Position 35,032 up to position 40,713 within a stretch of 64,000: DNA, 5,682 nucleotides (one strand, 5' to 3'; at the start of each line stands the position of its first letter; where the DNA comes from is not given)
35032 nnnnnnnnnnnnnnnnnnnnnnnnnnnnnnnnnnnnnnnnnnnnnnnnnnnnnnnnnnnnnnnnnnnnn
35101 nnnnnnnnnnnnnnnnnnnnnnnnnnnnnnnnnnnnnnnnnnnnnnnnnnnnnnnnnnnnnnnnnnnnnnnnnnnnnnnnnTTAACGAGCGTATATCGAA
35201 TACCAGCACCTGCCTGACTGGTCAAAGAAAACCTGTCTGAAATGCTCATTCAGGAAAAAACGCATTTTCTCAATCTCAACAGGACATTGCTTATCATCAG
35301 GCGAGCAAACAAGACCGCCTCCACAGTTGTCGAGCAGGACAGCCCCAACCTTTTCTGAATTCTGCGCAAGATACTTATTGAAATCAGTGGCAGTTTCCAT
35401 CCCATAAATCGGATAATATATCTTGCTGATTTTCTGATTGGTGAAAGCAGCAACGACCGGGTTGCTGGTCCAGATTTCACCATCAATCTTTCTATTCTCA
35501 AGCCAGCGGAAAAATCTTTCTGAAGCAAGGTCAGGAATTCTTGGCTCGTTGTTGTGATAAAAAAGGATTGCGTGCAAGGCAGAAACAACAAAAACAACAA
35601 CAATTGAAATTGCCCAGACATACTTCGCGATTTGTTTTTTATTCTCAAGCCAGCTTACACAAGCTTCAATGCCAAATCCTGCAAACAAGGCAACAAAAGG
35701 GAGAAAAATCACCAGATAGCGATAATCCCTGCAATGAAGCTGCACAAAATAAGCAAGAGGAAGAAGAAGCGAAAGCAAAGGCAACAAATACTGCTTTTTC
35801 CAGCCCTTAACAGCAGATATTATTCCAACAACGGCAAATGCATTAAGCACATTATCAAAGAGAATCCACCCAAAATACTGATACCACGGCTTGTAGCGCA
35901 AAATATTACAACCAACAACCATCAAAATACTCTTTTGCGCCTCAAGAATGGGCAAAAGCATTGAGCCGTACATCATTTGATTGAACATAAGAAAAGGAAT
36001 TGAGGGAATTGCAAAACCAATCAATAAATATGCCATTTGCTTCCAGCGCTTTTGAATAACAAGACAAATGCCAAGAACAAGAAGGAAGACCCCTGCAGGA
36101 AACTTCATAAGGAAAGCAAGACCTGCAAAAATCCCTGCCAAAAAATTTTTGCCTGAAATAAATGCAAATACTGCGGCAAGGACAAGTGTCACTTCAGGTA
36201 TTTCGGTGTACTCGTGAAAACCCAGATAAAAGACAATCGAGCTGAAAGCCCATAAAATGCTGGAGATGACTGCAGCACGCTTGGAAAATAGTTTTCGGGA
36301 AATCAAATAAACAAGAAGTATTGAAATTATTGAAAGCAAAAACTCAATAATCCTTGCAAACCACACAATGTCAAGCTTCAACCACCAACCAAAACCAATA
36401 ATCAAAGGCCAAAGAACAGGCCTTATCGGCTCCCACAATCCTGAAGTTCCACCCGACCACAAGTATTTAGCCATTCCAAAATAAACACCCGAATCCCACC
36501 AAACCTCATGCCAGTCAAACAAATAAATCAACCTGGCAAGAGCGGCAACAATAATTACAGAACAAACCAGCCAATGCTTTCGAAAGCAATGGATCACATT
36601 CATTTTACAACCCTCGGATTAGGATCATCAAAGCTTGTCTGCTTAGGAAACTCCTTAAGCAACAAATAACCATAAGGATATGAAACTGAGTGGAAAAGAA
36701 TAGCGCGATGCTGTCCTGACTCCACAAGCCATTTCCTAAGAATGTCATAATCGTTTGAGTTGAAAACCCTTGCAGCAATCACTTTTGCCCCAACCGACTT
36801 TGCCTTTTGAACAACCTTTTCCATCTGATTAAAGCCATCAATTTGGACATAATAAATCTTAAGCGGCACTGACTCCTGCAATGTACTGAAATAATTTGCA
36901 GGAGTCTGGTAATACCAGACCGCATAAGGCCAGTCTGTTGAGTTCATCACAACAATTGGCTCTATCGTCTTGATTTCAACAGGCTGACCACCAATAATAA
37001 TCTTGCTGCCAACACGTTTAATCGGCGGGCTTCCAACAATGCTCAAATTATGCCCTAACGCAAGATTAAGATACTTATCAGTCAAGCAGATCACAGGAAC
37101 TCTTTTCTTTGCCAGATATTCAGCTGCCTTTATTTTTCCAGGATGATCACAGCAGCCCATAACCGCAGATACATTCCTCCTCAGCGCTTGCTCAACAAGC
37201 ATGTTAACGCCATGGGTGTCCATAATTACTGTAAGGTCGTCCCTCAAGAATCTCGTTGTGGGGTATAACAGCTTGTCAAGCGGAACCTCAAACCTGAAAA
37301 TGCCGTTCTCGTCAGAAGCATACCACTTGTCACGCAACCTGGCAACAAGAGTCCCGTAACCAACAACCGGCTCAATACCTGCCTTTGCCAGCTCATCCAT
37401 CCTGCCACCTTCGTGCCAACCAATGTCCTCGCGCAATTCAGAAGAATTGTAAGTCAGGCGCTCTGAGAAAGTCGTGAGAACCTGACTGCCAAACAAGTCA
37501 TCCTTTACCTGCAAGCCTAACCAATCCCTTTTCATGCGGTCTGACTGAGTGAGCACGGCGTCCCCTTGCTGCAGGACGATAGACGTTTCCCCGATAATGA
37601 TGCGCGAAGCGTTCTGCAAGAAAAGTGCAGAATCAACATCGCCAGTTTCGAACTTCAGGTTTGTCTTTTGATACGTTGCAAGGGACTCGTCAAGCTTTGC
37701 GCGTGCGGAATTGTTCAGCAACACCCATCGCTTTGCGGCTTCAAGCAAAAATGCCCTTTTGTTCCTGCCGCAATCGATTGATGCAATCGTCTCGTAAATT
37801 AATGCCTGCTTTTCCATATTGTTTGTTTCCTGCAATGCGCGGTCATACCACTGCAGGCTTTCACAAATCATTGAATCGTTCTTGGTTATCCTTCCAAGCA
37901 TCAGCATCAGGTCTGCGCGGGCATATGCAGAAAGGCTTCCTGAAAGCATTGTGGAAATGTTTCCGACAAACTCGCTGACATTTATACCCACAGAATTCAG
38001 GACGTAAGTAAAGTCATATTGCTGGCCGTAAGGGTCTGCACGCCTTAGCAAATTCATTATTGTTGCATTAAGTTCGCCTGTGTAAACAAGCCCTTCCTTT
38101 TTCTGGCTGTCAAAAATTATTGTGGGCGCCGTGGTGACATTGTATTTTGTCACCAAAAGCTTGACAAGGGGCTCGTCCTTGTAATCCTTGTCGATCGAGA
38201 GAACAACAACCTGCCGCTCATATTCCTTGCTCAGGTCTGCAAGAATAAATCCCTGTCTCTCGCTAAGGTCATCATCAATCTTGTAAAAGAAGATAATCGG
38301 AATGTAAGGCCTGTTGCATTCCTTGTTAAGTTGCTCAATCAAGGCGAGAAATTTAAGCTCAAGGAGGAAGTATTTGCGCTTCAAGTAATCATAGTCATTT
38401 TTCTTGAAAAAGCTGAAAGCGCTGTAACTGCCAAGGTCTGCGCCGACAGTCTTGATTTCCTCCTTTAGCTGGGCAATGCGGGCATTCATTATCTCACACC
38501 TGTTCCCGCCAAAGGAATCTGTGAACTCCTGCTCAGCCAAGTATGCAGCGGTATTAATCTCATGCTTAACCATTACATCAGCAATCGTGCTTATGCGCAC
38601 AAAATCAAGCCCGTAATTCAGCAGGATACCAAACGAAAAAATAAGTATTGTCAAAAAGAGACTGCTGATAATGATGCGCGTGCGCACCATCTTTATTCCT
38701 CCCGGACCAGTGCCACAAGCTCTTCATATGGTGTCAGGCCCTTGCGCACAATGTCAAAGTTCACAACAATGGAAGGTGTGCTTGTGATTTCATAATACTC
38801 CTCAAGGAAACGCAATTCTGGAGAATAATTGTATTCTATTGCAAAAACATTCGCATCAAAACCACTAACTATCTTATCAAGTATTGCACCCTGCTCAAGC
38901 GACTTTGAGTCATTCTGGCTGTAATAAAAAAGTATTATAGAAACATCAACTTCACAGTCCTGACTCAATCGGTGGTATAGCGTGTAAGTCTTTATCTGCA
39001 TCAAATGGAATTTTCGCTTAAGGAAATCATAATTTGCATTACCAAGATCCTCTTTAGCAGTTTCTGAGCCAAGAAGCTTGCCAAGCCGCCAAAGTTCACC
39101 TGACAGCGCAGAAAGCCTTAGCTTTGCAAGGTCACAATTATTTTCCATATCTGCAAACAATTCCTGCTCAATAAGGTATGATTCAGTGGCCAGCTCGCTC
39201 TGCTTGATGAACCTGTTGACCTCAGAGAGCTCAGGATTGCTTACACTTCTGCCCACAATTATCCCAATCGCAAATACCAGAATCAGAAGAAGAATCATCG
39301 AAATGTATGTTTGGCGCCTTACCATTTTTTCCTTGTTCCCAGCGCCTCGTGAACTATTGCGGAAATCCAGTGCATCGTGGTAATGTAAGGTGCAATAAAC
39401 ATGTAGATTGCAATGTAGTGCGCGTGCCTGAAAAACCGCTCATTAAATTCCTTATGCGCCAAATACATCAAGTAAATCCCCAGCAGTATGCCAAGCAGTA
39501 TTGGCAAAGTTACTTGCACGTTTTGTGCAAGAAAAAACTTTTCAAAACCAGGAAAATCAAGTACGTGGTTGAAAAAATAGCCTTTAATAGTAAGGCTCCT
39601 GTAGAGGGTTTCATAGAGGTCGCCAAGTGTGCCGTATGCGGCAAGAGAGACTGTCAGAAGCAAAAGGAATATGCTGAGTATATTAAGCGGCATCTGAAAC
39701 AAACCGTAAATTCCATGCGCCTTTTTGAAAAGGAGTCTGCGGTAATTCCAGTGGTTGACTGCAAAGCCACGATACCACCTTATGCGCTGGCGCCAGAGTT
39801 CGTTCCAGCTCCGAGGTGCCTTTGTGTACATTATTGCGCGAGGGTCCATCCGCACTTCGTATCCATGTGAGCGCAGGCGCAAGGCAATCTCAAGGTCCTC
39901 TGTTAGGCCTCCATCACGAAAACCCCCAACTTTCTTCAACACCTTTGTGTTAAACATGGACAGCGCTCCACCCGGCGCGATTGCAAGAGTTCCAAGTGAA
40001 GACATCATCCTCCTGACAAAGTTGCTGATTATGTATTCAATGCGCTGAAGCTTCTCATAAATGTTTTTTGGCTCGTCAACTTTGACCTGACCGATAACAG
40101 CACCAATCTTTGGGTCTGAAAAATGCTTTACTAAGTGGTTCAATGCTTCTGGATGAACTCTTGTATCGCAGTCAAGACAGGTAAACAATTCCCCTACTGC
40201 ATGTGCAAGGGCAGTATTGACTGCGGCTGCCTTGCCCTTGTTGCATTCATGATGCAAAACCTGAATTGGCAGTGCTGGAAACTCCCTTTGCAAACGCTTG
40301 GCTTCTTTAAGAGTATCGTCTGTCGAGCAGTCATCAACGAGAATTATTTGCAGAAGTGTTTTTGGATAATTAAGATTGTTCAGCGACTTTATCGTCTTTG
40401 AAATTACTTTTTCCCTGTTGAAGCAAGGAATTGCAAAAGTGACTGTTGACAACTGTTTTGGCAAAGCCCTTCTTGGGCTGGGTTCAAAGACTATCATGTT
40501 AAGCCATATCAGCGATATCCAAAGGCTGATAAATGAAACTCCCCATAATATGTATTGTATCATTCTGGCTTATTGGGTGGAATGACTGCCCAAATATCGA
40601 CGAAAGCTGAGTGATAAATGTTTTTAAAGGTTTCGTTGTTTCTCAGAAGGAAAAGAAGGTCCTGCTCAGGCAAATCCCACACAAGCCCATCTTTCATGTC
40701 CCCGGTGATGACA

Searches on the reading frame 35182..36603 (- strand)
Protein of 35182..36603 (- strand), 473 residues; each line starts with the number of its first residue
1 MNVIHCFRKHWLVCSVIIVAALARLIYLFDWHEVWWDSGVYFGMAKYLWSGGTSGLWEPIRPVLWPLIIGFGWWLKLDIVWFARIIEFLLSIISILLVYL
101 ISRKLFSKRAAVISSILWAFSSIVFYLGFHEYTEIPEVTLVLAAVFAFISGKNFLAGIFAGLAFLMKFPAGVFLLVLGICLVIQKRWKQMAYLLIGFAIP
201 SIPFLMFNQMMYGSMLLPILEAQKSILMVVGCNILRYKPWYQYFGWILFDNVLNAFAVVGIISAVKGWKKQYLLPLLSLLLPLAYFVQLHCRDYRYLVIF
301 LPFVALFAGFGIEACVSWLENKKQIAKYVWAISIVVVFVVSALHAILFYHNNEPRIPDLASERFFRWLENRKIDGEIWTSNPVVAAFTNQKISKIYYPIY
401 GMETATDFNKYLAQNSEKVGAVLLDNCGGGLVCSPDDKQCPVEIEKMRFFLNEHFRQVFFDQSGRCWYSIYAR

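Call 6: search_protein_families(library=pfam, proteins=[window:35182-36603:-], max_evalue=0.001)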
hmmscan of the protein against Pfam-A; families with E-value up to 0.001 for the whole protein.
window:35182-36603:- (473 aa): 3 families
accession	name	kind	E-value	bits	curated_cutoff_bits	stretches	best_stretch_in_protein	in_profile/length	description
PF13231.12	PMT_2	-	7.8e-13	49.4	26.1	1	62-199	3-151/160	Dolichyl-phosphate-mannose-protein mannosyltransferase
PF09852.15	DUF2079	-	1e-08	35.1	28.2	1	64-357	53-347/459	Predicted membrane protein (DUF2079)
PF03901.23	Glyco_transf_22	-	2.5e-08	34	23.8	1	75-353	79-368/414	Alg9-like mannosyltransferase family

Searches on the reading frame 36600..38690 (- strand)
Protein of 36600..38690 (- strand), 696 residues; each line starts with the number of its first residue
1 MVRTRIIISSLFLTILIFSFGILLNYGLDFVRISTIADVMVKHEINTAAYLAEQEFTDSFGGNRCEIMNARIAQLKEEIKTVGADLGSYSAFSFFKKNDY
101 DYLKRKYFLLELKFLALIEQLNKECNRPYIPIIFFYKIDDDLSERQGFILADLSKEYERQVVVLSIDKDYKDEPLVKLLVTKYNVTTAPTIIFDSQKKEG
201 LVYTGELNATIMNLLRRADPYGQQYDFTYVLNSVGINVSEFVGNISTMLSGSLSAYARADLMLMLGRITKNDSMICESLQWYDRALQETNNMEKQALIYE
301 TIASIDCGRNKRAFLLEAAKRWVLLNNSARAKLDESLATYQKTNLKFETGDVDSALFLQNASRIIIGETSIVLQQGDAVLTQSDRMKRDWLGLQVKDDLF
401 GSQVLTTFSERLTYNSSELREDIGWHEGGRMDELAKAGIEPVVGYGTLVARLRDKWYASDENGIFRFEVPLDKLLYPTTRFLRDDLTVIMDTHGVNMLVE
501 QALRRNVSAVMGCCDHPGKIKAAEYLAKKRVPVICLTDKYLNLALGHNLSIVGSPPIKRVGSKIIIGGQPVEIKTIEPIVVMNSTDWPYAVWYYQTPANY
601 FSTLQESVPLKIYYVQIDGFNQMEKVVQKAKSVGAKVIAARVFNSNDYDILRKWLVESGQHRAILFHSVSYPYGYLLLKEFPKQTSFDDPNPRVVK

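Call 6: search_protein_families(library=pfam, proteins=[window:36600-38690:-], max_evalue=0.001)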
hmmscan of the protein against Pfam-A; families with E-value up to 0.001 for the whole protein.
window:36600-38690:- (696 aa): 0 families

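Call 41: search_protein_families(library=pfam, proteins=[window:36600-38690:-], max_evalue=0.1)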
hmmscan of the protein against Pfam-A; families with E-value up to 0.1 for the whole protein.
window:36600-38690:- (696 aa): 4 families
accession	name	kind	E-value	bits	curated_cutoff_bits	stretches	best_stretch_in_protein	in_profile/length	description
PF13728.12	TraF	-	0.0011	19.3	23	1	132-198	133-203/224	F plasmid transfer operon protein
PF13098.12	Thioredoxin_2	-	0.0047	17.7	27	1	153-212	33-100/104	Thioredoxin-like domain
PF04584.19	Pox_A28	-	0.019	15.6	27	1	614-660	30-78/140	Poxvirus A28 family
PF13848.12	Thioredoxin_6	-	0.029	14.7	27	1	128-199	93-164/184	Thioredoxin-like domain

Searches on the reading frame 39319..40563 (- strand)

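Call 6: search_protein_families(library=pfam, proteins=[window:39319-40563:-], max_evalue=0.001)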
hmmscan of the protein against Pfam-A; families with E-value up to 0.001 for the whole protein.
window:39319-40563:- (414 aa): 6 families
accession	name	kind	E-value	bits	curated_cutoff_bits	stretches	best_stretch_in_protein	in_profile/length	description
PF13641.12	Glyco_tranf_2_3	-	1.6e-34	120.3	27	1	41-266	3-230/230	Glycosyltransferase like family 2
PF00535.33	Glycos_transf_2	-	1.7e-32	113.1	23.3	1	43-212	2-167/168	Glycosyl transferase family 2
PF13632.12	Glyco_trans_2_3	-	2.5e-28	99.7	27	1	127-307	2-182/198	Glycosyl transferase family group 2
PF13506.12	Glyco_transf_21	-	9.1e-20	71.3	21.7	1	107-265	15-174/174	Glycosyl transferase family 21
PF10111.15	Glyco_tranf_2_2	-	3.3e-10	40.3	27.3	1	44-254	3-223/276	Glycosyltransferase like family 2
PF03142.21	Chitin_synth_2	-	3.4e-09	36.3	27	1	125-211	203-291/527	Chitin synthase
